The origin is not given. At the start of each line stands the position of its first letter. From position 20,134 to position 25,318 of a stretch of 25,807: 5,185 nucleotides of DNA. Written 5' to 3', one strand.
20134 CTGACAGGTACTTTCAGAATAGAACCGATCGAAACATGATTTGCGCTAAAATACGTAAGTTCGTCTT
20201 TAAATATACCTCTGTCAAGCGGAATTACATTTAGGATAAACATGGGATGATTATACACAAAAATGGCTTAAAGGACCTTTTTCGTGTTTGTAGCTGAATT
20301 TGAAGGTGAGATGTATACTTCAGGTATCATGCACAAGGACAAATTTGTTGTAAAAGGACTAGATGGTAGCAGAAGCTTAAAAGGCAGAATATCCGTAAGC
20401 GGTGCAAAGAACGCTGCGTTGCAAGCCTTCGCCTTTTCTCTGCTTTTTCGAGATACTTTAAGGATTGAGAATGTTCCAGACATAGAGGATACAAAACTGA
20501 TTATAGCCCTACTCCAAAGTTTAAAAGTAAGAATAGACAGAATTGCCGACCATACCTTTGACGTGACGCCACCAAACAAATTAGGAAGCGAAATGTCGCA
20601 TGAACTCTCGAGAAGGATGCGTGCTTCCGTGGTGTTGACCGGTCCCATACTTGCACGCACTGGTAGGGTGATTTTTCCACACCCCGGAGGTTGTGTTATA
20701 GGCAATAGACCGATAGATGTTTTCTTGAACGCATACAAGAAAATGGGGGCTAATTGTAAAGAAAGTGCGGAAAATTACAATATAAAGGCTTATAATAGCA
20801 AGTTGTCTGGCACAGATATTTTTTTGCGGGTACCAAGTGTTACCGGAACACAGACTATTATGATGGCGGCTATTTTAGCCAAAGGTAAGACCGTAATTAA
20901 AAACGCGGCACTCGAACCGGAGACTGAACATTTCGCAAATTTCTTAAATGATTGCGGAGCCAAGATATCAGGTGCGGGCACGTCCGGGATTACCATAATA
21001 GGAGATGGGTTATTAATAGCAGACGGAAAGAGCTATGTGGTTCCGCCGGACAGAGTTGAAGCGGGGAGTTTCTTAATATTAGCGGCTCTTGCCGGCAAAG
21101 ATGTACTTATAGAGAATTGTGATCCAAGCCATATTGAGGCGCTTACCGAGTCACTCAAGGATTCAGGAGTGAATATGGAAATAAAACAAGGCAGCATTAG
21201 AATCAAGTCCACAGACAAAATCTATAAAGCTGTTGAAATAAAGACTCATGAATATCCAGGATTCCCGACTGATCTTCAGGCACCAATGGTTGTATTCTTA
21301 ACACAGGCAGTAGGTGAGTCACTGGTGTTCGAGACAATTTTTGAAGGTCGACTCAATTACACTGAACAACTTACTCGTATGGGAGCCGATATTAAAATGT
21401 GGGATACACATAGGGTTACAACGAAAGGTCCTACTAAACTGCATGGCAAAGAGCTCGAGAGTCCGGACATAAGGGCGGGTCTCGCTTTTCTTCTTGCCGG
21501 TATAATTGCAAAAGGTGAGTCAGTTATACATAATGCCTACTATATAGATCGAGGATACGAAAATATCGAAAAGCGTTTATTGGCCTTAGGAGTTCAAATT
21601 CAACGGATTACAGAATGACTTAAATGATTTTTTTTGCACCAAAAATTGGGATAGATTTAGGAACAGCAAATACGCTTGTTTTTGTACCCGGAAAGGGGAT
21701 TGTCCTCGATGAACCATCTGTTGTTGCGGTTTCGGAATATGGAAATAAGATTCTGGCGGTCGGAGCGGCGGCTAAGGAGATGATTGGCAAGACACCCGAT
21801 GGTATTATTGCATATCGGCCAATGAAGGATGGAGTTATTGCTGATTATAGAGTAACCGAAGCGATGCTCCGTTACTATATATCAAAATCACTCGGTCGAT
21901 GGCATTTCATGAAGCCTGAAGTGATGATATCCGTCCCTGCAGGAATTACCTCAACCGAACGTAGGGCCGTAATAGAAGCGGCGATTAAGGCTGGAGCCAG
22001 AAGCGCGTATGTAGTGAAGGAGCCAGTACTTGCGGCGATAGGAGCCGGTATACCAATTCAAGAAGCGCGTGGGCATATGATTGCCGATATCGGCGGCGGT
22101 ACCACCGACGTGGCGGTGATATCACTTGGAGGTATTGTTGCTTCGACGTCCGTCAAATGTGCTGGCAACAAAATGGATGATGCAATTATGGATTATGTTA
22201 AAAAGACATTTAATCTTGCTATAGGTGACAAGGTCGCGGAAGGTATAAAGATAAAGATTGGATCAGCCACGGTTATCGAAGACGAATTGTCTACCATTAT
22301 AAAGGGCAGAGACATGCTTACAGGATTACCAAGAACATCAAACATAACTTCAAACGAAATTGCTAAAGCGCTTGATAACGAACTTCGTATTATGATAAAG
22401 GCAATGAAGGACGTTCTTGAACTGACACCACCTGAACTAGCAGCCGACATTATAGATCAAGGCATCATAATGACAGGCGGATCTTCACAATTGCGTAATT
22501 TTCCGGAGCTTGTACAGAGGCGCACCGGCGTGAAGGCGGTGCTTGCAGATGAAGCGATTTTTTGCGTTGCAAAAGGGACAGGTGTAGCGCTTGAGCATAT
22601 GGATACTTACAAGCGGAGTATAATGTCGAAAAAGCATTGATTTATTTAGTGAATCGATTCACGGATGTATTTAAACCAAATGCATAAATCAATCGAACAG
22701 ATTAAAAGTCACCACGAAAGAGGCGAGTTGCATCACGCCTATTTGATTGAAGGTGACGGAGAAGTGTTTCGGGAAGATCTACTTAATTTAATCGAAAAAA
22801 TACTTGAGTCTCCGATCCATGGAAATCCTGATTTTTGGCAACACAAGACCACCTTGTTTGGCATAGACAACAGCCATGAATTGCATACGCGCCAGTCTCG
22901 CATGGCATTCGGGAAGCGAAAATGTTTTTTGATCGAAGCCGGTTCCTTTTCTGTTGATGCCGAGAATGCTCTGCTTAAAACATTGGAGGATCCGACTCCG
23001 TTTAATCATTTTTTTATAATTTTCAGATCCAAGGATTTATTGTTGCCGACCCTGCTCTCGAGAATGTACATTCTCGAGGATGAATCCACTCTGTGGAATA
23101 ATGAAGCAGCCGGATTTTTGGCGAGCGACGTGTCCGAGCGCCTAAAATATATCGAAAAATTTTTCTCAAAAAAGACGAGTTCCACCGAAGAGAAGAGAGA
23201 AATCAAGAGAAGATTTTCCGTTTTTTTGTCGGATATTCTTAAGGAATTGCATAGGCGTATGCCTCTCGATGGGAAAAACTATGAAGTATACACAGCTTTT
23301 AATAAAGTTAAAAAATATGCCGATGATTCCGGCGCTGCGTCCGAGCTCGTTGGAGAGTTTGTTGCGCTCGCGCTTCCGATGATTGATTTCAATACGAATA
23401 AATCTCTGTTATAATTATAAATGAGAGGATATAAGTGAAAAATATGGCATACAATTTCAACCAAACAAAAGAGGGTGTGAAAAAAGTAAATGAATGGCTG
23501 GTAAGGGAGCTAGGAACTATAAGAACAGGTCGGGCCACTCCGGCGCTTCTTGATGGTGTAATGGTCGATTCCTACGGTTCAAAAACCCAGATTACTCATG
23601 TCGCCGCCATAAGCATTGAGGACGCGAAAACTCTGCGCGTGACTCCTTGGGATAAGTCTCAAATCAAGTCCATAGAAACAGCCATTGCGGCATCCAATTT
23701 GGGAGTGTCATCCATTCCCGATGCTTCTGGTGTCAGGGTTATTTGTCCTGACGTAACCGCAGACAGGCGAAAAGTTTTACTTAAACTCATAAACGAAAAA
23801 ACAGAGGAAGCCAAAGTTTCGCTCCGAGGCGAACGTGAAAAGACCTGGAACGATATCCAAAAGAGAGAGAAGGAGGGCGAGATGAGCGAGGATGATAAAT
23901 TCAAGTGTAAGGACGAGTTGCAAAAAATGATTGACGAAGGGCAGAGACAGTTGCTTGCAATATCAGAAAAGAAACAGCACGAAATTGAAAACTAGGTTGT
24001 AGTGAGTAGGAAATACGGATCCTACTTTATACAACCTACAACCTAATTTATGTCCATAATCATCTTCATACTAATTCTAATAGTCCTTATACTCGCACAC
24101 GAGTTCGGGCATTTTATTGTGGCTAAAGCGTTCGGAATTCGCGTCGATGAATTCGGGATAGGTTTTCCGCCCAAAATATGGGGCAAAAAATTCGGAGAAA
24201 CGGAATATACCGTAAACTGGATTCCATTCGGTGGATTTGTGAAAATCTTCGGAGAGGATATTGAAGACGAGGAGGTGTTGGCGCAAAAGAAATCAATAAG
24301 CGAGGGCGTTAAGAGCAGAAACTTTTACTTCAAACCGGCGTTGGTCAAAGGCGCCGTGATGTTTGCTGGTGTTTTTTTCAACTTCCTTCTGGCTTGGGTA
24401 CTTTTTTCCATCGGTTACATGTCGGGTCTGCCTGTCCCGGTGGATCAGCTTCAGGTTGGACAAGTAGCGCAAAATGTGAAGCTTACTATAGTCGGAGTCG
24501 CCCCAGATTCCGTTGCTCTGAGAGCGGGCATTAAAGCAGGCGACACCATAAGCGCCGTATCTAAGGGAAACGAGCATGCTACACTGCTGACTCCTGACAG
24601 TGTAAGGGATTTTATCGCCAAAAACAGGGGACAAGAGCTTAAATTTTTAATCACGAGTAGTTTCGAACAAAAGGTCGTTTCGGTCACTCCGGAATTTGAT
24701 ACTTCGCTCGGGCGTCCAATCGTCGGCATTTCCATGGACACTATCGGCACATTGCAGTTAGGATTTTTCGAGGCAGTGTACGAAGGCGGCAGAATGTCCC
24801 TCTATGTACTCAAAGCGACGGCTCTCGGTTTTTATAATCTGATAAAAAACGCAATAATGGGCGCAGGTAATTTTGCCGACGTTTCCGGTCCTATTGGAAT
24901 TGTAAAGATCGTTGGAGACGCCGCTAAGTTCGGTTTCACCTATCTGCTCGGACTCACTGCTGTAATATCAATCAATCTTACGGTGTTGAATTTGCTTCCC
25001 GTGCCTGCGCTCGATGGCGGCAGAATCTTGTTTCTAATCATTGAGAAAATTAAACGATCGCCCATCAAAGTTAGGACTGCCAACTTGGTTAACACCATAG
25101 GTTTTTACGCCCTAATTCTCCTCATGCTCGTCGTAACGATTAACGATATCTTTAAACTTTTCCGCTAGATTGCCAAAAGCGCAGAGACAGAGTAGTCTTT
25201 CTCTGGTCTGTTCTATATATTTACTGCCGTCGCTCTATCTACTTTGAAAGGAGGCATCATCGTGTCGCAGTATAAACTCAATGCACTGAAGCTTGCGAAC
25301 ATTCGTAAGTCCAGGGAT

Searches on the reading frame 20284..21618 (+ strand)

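Call 36: search_protein_families(library=ncbifam, proteins=[window:20284-21618:+])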
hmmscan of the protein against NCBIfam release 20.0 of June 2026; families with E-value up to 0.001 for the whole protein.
window:20284-21618:+ (444 aa): 6 families
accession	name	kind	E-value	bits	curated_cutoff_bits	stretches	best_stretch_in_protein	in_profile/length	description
NF006873.0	PRK09369.1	subfamily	1.3e-142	475.3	297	1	27-442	7-417/419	UDP-N-acetylglucosamine 1-carboxyvinyltransferase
TIGR01072.1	murA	equivalog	3.1e-135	451.2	392.7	1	27-441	7-416/416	UDP-N-acetylglucosamine 1-carboxyvinyltransferase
NF009470.0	PRK12830.1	equivalog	2e-117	392.4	552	1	26-443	6-416/417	UDP-N-acetylglucosamine 1-carboxyvinyltransferase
TIGR01356.1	aroA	equivalog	6.1e-19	68.1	287.25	1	34-345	1-315/415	3-phosphoshikimate 1-carboxyvinyltransferase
NF011381.1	PRK14806.1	equivalog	1.7e-12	46.4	902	1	27-440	307-731/733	bifunctional prephenate dehydrogenase/3-phosphoshikimate 1-carboxyvinyltransferase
NF008816.0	PRK11860.1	equivalog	6.3e-05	21.3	943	0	147-209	281-342/662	bifunctional 3-phosphoshikimate 1-carboxyvinyltransferase/cytidylate kinase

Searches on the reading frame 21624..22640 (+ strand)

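Call 36: search_protein_families(library=ncbifam, proteins=[window:21624-22640:+])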
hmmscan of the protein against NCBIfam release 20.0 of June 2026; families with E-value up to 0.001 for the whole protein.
window:21624-22640:+ (338 aa): 17 families
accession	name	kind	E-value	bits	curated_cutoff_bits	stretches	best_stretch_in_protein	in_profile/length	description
NF010539.0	PRK13927.1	subfamily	6e-133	442.9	293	1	3-334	4-337/339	rod shape-determining protein MreB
TIGR00904.1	mreB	subfamily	2e-129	431.5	365.75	1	4-330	1-333/334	MreB/Mrl family cell shape determining protein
NF010540.1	PRK13929.1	exception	4.8e-107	357.9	515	1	3-331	2-332/334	rod-share determining protein MreBH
NF040964.1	MamK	subfamily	3.9e-17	62.3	400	1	8-318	3-314/335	MamK family actin-like protein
NF053558.1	BeeR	equivalog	5.4e-15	55.2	530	1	64-300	68-307/349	BeeR family actin-like protein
TIGR01991.1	HscA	equivalog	5.4e-14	51.6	708.55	1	99-297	132-333/600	Fe-S protein assembly chaperone HscA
NF003520.0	PRK05183.1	subfamily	4.8e-13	48.4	620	1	98-299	151-355/621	Fe-S protein assembly chaperone HscA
NF011660.0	PRK15080.1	equivalog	5.4e-13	48.8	182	1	67-188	64-180/277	ethanolamine utilization protein EutJ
TIGR02350.1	prok_dnaK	equivalog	3.3e-12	45.6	822.55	1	99-305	132-352/596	molecular chaperone DnaK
TIGR01174.1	ftsA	equivalog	1.9e-11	43.7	175.85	1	115-304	162-341/371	cell division protein FtsA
NF001413.0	PRK00290.1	equivalog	4.7e-11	41.8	648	1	99-301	135-349/625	molecular chaperone DnaK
NF009946.0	PRK13410.1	equivalog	9.4e-11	40.6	1019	1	100-197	138-240/669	molecular chaperone DnaK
TIGR02529.1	EutJ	subfamily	1.4e-10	41.1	152.1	1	67-197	31-156/239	ethanolamine utilization protein EutJ family protein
NF009947.0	PRK13411.1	equivalog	2.2e-10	39.2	1002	1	99-197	135-239/662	molecular chaperone DnaK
NF002399.0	PRK01433.1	equivalog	1.1e-07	30.8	743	1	100-289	144-320/595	Fe-S protein assembly chaperone HscA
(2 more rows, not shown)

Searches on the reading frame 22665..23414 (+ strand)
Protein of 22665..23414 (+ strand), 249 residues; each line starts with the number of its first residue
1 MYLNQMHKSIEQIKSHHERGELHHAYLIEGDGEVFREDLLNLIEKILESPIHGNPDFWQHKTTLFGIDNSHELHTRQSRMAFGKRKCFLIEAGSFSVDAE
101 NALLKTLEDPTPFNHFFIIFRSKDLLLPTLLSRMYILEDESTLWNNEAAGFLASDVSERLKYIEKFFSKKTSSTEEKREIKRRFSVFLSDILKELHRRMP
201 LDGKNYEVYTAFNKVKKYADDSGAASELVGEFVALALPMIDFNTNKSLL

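Call 36: search_protein_families(library=ncbifam, proteins=[window:22665-23414:+])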
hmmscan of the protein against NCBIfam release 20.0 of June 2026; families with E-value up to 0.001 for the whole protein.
window:22665-23414:+ (249 aa): 22 families
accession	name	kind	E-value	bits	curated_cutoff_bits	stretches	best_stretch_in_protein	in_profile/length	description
NF006296.0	PRK08485.1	equivalog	3.5e-16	59.7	140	1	37-208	11-174/206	DNA polymerase III subunit delta'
TIGR00678.1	holB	equivalog_domain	2.2e-13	50.2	180.6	1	72-137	83-150/188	DNA polymerase III subunit delta'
NF005972.1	PRK08058.1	equivalog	3.4e-09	36.3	340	1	83-164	108-190/328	DNA polymerase III subunit delta'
NF005515.0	PRK07132.1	equivalog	7.8e-09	35.4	204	1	7-215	4-219/301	DNA polymerase III subunit delta'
NF004047.0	PRK05564.1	equivalog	1.1e-07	31.2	282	1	10-137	13-147/313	DNA polymerase III subunit delta'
NF005362.0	PRK06871.1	equivalog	2.4e-07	30.2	456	1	66-135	89-160/327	DNA polymerase III subunit delta'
NF006430.0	PRK08699.1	equivalog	1.1e-06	27.8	481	1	83-134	113-164/325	DNA polymerase III subunit delta'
NF005408.0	PRK06964.1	equivalog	1.4e-06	27.9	483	1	83-134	132-183/342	DNA polymerase III subunit delta'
NF004759.0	PRK06090.1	equivalog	1.8e-06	27.6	457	1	83-134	108-159/319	DNA polymerase III subunit delta'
NF005581.0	PRK07276.1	equivalog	4.3e-06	26.5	263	1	71-181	90-198/291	DNA polymerase III subunit delta'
NF011531.0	PRK14971.1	equivalog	5.9e-06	25.4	685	1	82-137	119-175/614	DNA polymerase III subunit gamma/tau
NF005638.0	PRK07399.1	subfamily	6e-06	25.5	230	1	87-136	130-179/317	DNA polymerase III subunit delta'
NF006586.0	PRK09112.1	equivalog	6.4e-06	25.6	308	1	96-135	154-193/351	DNA polymerase III subunit delta'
NF005677.0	PRK07471.1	equivalog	7.5e-06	25.3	252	1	82-135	140-193/366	DNA polymerase III subunit delta'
NF005941.0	PRK07993.1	equivalog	1e-05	25.3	477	1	66-135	89-160/334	DNA polymerase III subunit delta'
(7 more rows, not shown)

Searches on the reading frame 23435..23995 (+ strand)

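Call 36: search_protein_families(library=ncbifam, proteins=[window:23435-23995:+])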
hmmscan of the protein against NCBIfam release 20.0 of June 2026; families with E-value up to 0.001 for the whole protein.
window:23435-23995:+ (186 aa): 1 family
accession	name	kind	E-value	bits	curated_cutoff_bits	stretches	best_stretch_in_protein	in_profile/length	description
TIGR00496.1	frr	equivalog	3.7e-45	153.7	149.1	1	13-184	2-173/176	ribosome recycling factor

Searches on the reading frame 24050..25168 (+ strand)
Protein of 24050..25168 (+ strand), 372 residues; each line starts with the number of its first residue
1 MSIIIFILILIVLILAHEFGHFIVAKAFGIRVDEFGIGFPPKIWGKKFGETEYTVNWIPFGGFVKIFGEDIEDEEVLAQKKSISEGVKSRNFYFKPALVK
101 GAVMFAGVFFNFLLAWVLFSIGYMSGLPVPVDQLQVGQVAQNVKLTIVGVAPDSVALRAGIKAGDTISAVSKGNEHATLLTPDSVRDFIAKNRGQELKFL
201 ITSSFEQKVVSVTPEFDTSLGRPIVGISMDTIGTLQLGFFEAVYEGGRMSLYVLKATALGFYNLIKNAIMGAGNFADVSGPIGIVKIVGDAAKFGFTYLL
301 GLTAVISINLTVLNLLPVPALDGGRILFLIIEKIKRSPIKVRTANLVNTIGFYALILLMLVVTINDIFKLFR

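Call 36: search_protein_families(library=ncbifam, proteins=[window:24050-25168:+])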
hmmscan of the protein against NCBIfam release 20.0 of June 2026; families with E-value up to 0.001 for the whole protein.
window:24050-25168:+ (372 aa): 2 families
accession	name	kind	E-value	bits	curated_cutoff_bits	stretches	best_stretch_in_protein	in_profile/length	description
TIGR00054.1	TIGR00054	equivalog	9.2e-65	219.1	147.55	2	137-371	196-420/421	RIP metalloprotease RseP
NF008046.0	PRK10779.1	equivalog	1.9e-48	165.7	477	2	130-369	209-449/450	sigma E protease regulator RseP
